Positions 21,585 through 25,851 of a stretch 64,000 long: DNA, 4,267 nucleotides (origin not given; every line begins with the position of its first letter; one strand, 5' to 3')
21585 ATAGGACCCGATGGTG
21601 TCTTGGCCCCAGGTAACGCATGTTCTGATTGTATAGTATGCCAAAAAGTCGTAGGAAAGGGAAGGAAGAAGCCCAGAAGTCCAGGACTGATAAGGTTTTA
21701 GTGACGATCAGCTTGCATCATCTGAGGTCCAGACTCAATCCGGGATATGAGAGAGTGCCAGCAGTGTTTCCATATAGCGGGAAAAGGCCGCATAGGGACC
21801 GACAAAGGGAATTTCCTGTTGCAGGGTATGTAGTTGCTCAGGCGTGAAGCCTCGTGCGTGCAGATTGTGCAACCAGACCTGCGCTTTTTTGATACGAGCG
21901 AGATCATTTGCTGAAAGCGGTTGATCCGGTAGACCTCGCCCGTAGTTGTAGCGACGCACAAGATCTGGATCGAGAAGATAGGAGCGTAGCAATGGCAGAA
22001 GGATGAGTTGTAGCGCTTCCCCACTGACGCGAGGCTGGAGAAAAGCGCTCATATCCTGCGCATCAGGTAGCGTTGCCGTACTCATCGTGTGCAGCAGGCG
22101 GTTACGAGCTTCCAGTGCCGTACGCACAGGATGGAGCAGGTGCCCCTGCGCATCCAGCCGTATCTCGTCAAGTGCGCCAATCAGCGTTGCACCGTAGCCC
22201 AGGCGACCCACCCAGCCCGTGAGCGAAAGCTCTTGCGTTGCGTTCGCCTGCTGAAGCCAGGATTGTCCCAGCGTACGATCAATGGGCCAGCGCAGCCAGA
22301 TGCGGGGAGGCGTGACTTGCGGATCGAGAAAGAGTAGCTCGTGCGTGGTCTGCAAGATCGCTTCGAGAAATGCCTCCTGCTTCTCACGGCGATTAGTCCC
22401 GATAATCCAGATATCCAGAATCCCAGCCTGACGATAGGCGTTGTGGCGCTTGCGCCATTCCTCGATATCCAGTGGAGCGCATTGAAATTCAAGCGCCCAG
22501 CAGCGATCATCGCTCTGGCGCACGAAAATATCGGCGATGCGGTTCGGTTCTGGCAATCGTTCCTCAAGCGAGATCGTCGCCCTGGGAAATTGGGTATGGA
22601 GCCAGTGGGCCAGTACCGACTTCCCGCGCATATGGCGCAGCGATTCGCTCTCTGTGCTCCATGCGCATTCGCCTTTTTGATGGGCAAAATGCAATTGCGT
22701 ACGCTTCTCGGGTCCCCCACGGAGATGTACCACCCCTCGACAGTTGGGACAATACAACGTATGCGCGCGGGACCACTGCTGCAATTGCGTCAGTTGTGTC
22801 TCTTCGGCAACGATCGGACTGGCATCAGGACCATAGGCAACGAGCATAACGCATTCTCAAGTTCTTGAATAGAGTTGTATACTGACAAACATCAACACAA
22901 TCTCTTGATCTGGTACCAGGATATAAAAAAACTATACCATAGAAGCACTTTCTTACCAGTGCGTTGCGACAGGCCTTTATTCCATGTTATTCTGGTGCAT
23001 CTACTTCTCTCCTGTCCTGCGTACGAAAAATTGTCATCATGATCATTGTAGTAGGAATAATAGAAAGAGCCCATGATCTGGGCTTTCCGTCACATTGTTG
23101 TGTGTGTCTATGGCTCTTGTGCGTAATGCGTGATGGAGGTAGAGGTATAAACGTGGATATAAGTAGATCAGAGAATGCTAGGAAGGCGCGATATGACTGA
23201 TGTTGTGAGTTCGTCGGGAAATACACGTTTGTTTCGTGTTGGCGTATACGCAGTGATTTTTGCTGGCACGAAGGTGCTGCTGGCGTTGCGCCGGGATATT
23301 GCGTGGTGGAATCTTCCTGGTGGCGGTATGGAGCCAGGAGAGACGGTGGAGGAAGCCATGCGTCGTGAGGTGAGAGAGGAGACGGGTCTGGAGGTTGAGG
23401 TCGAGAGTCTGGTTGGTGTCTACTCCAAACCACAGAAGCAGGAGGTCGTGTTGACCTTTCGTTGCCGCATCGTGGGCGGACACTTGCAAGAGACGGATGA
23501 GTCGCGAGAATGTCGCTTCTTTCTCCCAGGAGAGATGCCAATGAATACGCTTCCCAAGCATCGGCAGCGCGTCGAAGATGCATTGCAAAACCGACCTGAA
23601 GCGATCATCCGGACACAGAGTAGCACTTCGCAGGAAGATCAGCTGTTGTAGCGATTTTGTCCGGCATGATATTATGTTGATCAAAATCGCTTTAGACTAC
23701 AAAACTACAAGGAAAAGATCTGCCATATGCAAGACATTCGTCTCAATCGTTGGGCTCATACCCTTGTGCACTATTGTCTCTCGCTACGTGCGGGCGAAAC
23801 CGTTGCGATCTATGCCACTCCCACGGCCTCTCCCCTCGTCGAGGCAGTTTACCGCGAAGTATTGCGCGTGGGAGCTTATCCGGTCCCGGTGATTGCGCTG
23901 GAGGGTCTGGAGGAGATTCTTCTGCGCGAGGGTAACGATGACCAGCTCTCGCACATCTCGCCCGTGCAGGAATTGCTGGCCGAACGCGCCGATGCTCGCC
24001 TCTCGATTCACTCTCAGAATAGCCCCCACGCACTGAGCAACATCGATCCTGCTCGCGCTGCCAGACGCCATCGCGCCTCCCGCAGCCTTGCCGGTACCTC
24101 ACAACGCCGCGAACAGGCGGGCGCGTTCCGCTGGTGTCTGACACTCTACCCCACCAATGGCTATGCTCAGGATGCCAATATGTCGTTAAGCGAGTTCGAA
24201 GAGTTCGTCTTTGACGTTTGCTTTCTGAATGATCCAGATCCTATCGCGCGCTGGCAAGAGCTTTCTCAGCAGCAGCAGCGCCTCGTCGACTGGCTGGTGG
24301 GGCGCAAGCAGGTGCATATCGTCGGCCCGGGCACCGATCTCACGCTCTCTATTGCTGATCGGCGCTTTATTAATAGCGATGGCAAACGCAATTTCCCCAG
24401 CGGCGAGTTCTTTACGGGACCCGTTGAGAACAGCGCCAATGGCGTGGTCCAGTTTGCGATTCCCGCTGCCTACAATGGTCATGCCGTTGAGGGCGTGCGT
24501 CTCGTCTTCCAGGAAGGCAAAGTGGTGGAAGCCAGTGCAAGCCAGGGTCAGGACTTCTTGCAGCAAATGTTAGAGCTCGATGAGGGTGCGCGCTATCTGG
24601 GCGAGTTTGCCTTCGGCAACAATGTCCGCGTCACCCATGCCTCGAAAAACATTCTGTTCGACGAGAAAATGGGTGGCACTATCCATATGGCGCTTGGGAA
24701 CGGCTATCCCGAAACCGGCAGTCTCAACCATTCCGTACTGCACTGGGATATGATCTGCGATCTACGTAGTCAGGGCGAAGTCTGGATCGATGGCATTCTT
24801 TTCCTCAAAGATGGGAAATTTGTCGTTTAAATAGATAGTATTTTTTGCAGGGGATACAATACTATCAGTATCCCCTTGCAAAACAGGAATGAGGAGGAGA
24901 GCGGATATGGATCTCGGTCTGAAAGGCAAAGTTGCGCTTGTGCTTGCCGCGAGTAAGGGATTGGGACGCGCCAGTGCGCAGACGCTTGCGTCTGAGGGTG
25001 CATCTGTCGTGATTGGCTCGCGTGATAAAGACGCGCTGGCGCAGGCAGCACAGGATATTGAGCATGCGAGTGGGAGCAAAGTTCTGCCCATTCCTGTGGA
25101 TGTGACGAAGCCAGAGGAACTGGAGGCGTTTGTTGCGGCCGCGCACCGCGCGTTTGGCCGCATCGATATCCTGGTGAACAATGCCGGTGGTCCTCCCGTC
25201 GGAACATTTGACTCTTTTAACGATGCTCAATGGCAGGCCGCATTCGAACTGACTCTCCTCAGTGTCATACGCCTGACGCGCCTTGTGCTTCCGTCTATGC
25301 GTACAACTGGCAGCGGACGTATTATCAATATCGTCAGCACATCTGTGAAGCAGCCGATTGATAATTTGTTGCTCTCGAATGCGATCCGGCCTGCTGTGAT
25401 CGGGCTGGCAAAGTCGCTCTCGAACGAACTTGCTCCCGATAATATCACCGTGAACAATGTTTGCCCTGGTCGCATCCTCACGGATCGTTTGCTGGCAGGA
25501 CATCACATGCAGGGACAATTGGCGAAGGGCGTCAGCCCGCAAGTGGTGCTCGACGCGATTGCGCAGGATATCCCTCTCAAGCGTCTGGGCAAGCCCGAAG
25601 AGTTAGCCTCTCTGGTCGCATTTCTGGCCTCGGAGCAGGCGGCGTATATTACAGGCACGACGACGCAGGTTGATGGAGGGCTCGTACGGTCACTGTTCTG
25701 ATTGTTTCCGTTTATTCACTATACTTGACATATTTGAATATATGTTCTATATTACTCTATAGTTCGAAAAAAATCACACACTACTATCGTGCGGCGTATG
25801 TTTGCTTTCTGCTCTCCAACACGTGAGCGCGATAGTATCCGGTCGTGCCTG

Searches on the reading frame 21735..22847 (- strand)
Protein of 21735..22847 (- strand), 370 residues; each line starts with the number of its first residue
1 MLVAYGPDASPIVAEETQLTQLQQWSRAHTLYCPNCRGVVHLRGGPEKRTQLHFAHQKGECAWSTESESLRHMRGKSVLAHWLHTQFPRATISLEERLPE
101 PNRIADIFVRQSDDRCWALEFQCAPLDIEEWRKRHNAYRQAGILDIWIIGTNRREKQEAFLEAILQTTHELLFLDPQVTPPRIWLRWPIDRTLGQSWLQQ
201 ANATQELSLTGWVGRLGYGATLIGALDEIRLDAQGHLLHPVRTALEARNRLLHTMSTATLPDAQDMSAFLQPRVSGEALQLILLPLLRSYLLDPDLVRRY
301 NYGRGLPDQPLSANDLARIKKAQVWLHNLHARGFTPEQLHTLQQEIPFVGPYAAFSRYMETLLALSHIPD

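Call 21: search_protein_families(library=pfam, proteins=[window:21735-22847:-])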
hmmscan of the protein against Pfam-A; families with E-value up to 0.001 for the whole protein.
window:21735-22847:- (370 aa): 3 families
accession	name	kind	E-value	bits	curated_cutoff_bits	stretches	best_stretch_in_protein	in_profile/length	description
PF06054.18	CoiA_nuc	-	2e-22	80.4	20.3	1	68-164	1-94/158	Competence protein CoiA, nuclease-like domain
PF25164.1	CoiA_N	-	4.2e-09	36.2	26.3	1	17-62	4-48/50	Competence protein CoiA, N-terminal domain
PF25169.1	DUF7830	-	0.00012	22.3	27.5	1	24-66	29-70/72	Domain of unknown function (DUF7830)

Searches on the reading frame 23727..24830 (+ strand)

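Call 21: search_protein_families(library=pfam, proteins=[window:23727-24830:+])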
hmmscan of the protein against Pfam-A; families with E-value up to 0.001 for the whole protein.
window:23727-24830:+ (367 aa): 1 family
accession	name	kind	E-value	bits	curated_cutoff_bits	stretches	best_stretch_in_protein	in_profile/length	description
PF02073.20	Peptidase_M29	-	3.1e-90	303.3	27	1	5-348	4-386/406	Thermophilic metalloprotease (M29)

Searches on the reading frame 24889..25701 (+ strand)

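Call 21: search_protein_families(library=pfam, proteins=[window:24889-25701:+])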
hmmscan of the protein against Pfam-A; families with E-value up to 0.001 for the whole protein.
window:24889-25701:+ (270 aa): 3 families
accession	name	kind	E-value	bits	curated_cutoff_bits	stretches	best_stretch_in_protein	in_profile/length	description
PF13561.12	adh_short_C2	-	8.8e-55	186.3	27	1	20-265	3-235/236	Enoyl-(Acyl carrier protein) reductase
PF00106.31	adh_short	-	3.4e-50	170.7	26.6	1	14-199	1-185/195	short chain dehydrogenase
PF08659.16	KR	-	2.9e-09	37.5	22.6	1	17-121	4-111/180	KR domain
